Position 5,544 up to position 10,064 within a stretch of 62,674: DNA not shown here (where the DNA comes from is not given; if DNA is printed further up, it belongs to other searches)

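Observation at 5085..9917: Giant sigma-70 paralogue: regions 1.2-4 fused to a ~1,150-aa tail of at least 13 degenerate region-4-like modules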

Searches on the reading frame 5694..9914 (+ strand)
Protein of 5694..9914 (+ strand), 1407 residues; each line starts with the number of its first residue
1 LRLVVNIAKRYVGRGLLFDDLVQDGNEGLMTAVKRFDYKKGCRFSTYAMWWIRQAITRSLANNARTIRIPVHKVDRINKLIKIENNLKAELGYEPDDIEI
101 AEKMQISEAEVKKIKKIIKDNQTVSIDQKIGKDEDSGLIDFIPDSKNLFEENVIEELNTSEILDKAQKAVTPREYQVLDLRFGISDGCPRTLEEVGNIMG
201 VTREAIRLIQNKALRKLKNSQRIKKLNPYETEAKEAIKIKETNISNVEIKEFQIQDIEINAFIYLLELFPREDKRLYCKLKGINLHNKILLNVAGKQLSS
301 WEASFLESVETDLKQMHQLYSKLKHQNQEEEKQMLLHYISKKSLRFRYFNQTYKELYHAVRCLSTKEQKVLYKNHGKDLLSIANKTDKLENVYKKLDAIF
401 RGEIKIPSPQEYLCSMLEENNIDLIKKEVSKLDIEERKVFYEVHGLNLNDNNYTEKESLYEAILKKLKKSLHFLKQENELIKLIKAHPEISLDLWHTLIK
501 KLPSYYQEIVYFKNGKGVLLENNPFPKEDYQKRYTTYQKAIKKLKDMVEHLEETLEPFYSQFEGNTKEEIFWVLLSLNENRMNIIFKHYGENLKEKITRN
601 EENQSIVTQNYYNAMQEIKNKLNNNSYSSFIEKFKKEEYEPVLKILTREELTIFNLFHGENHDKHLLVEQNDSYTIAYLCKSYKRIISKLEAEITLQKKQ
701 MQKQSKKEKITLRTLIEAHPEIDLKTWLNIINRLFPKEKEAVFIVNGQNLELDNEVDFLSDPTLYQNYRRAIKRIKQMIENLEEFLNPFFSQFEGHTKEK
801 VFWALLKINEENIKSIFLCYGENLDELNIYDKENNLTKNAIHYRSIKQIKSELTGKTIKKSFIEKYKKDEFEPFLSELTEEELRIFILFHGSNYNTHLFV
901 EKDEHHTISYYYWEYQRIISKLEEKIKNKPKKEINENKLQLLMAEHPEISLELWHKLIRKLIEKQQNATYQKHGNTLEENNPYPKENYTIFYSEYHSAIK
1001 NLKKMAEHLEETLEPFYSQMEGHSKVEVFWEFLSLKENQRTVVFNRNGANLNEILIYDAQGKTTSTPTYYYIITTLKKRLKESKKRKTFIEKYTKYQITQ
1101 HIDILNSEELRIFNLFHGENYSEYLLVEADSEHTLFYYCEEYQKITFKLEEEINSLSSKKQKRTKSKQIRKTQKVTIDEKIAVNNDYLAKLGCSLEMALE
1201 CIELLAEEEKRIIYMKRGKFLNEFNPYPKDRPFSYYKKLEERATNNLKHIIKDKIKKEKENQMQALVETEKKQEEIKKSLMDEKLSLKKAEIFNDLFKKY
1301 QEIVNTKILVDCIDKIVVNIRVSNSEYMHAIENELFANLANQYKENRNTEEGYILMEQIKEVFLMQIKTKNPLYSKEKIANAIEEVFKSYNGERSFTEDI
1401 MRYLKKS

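Call 5: search_protein_families(library=pfam, proteins=[window:5694-9914:+], max_evalue=1)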
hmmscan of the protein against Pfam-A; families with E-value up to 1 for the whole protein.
window:5694-9914:+ (1407 aa): 6 families
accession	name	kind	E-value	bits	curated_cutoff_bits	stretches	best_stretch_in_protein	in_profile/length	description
PF04542.20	Sigma70_r2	-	2.2e-20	72.7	24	1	2-66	7-71/71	Sigma-70 region 2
PF04545.22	Sigma70_r4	-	7.4e-16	57.8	24.1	1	170-218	5-49/50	Sigma-70, region 4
PF04539.22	Sigma70_r3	-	4e-14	52.9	25.3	1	76-147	2-71/78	Sigma-70 region 3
PF08281.18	Sigma70_r4_2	-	0.007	16.4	25.7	0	99-113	31-45/54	Sigma-70, region 4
PF11905.13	DUF3425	-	0.035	14.6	27.1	0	536-595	3-60/128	Domain of unknown function (DUF3425)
PF17154.10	GAPES3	-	0.091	13.1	27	0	151-196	35-79/121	Gammaproteobacterial periplasmic sensor domain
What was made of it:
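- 5697..5891 (+): Sigma region 2. Pfam Sigma70_r2, E 2.2e-20 (call 5).
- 5919..6134 (+): Sigma region 3. Pfam Sigma70_r3, E 4e-14 (call 5).
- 6201..6347 (+): Genuine sigma region 4, the only one recognised by Pfam in this protein. Pfam Sigma70_r4, E 7.4e-16, one stretch (call 5).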

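Call 12: find_homologous_proteins(query=window:6348-9914:+, max_evalue=0.001)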
Query seq(1189 aa) (1189 aa): 1 proteins with E <= 0.001 among 8000 candidates.
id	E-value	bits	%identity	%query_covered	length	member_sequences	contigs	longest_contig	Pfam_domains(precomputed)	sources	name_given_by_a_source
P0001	0.0e+0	2581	100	100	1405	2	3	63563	PF04545.23,PF04542.21,PF04539.23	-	-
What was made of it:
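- Tried and rejected: The tail found only itself (call 12).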

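Call 13: find_encoding_contigs(protein=P0001, flank=10000, max_places=10)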
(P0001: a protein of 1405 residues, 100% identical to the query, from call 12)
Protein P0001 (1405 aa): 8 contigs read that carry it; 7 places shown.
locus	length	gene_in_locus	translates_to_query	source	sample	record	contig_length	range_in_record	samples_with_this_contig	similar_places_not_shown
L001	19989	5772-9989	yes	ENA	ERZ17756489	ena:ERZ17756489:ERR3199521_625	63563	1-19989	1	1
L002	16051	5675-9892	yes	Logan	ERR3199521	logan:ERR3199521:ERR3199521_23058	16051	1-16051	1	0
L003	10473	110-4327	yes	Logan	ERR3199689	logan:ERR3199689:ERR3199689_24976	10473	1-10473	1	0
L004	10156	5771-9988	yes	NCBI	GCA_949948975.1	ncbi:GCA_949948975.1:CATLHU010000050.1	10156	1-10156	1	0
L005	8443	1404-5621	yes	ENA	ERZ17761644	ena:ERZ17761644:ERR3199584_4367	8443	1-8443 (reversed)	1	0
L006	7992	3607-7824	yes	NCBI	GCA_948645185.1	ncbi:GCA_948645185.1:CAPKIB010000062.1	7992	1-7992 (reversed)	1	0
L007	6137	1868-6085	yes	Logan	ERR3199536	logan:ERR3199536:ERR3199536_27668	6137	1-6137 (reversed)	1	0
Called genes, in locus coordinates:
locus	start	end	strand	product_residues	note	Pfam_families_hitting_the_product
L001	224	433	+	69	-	PF04964:Flp_Fap (weak)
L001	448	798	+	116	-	PF07811:TadE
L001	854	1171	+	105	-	-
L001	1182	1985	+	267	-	PF01656:CbiA, PF10609:ParA, PF13614:AAA_31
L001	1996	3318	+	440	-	PF00437:T2SSE, PF27713:UCP018868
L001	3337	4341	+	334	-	PF00482:T2SSF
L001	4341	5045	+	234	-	PF00482:T2SSF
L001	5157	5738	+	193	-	PF00140:Sigma70_r1_2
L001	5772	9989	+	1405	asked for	PF04542:Sigma70_r2, PF04539:Sigma70_r3, PF04545:Sigma70_r4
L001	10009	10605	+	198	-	PF01330:RuvA_N, PF14520:HHH_5, PF07499:RuvA_C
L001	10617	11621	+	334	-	PF00910:RNA_helicase (faint), PF05496:RuvB_N, PF13173:AAA_14 (faint), PF00004:AAA, PF07728:AAA_5 (weak), PF17864:AAA_lid_4, PF05491:WHD_RuvB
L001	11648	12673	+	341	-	PF02547:Queuosine_synth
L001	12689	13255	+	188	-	PF13521:AAA_28 (faint)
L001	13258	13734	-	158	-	-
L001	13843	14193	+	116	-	-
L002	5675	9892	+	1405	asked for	PF04542:Sigma70_r2, PF04539:Sigma70_r3, PF04545:Sigma70_r4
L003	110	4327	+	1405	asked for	PF04542:Sigma70_r2, PF04539:Sigma70_r3, PF04545:Sigma70_r4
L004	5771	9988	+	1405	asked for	PF04542:Sigma70_r2, PF04539:Sigma70_r3, PF04545:Sigma70_r4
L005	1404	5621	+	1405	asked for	PF04542:Sigma70_r2, PF04539:Sigma70_r3, PF04545:Sigma70_r4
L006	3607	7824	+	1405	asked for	PF04542:Sigma70_r2, PF04539:Sigma70_r3, PF04545:Sigma70_r4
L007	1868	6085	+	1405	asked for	PF04542:Sigma70_r2, PF04539:Sigma70_r3, PF04545:Sigma70_r4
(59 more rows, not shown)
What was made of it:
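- On MZA anti-phage system sigma (MzaA): The neighbours are tad and ruvAB (call 13).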

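Call 49: search_protein_families(library=ncbifam, proteins=[window:5694-9914:+], max_evalue=0.001)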
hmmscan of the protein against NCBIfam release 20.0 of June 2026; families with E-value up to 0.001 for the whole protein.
window:5694-9914:+ (1407 aa): 40 families (the best 25 are shown)
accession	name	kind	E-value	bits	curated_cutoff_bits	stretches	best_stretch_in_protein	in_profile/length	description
NF004208.0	PRK05658.1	equivalog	4e-85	287.1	555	1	1-229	402-628/631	RNA polymerase sigma factor RpoD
NF006666.0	PRK09210.1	equivalog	6.8e-81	272.4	572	1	1-229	142-368/370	RNA polymerase sigma factor RpoD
TIGR02393.1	RpoD_Cterm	equivalog_domain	1.9e-80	269.9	354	1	1-229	10-236/238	RNA polymerase sigma factor RpoD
NF041931.2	MzaA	equivalog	6.9e-73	246.7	800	1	1-233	485-717/726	MZA anti-phage system associated sigma-70 family RNA polymerase sigma factor MzaA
NF004560.0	PRK05901.1-1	equivalog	1.2e-72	245.7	711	1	1-227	288-512/516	RNA polymerase sigma factor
NF005920.0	PRK07921.1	subfamily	3.1e-71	240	464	1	1-229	100-326/328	RNA polymerase sigma factor SigB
NF005643.0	PRK07406.1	equivalog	3e-69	234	500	1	1-229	170-395/397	RNA polymerase sigma factor RpoD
TIGR02997.1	Sig70-cyanoRpoD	subfamily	6.3e-69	232.5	384.5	1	1-218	84-298/298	RNA polymerase sigma factor, RpoD/SigA family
NF004561.0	PRK05901.1-3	equivalog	3.1e-67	227.9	582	1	1-227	309-533/537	RNA polymerase sigma factor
NF004564.0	PRK05901.2-2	equivalog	8.5e-64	216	617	1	1-226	258-488/500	RNA polymerase sigma factor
NF004566.0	PRK05901.2-4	equivalog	1.8e-63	215.3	531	1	1-232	202-445/448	RNA polymerase sigma factor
NF004565.0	PRK05901.2-3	equivalog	1.7e-62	211.9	484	1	1-229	263-498/501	RNA polymerase sigma factor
TIGR02394.1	rpoS_proteo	equivalog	1.2e-61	208.7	378.7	1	1-224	56-277/285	RNA polymerase sigma factor RpoS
NF004562.0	PRK05901.1-4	equivalog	1.7e-60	205.1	779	1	1-230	326-553/571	RNA polymerase sigma factor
NF004207.0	PRK05657.1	equivalog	2.6e-57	194.6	394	1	1-224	99-320/329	RNA polymerase sigma factor RpoS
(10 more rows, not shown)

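Call 81: list_cluster_members(proteins=[P0001, P0013, P0014, P0002, P0011, P0053, P0021, P0010, P0006, P0023])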
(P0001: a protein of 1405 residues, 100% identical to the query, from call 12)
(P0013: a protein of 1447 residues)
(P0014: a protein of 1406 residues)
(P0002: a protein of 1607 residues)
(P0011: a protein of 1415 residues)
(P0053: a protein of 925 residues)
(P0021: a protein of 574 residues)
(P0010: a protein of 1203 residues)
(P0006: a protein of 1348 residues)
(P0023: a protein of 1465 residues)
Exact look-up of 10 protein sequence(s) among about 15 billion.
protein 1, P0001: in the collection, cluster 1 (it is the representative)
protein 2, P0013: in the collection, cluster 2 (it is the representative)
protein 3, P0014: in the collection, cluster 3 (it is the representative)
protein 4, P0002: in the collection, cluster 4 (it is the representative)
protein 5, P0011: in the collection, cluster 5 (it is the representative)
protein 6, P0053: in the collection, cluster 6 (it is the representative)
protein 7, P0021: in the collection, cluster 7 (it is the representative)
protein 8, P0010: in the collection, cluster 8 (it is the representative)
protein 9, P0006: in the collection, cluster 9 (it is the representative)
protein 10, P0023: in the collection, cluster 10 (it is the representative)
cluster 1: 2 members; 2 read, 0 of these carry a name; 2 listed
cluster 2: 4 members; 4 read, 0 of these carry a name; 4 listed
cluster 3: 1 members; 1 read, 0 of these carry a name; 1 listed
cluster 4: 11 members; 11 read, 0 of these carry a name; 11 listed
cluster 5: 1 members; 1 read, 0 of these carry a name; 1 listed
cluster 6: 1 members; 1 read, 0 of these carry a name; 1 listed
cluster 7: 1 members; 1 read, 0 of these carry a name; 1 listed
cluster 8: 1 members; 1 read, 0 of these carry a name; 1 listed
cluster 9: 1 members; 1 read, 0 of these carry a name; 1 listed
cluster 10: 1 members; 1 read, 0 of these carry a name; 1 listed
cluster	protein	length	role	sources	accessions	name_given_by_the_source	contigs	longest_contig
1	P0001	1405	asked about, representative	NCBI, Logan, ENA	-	-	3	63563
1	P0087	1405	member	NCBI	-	-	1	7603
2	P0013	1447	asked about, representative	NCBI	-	-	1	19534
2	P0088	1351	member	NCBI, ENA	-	-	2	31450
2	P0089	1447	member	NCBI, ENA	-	-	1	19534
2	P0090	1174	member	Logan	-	-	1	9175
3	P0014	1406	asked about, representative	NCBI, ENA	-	-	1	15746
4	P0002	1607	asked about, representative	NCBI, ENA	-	-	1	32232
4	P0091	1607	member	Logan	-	-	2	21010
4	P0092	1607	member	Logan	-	-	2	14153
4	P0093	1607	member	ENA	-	-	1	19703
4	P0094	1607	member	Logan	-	-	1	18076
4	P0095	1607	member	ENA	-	-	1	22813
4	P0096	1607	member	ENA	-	-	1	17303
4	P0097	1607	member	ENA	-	-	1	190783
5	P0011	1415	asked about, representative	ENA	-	-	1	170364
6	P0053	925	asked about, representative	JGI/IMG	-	-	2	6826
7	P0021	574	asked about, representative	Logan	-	-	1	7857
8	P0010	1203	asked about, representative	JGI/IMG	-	-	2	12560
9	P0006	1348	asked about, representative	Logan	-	-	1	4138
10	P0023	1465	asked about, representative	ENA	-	-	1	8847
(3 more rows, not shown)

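Call 83: find_encoding_contigs(protein=P0087, flank=3000, max_places=3)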
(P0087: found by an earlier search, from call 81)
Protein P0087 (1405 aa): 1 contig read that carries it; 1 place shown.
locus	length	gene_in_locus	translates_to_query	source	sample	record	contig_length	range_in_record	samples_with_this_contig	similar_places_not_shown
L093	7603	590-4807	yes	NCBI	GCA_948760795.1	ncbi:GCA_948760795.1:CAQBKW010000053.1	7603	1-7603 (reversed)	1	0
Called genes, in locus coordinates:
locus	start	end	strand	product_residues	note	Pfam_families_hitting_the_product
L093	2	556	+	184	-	?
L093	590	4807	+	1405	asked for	PF04542:Sigma70_r2, PF04539:Sigma70_r3, PF04545:Sigma70_r4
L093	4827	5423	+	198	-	PF01330:RuvA_N, PF14520:HHH_5, PF07499:RuvA_C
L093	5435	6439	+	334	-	PF00910:RNA_helicase (faint), PF05496:RuvB_N, PF13173:AAA_14 (faint), PF00004:AAA, PF07728:AAA_5 (weak), PF17864:AAA_lid_4, PF05491:WHD_RuvB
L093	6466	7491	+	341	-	PF02547:Queuosine_synth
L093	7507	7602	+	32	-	?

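Call 90: search_protein_families(library=padloc, proteins=[window:5694-9914:+], max_evalue=0.001)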
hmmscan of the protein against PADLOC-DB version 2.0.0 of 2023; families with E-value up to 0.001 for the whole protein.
window:5694-9914:+ (1407 aa): 1 family
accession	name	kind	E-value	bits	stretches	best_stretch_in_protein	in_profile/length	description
PDLC02203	MzaA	-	3.2e-47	159.2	1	1-232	439-670/683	-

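Call 91: search_protein_families(library=phrogs, proteins=[window:6360-9914:+], max_evalue=0.001)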
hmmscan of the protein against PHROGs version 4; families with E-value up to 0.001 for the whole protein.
window:6360-9914:+ (1185 aa): 0 families
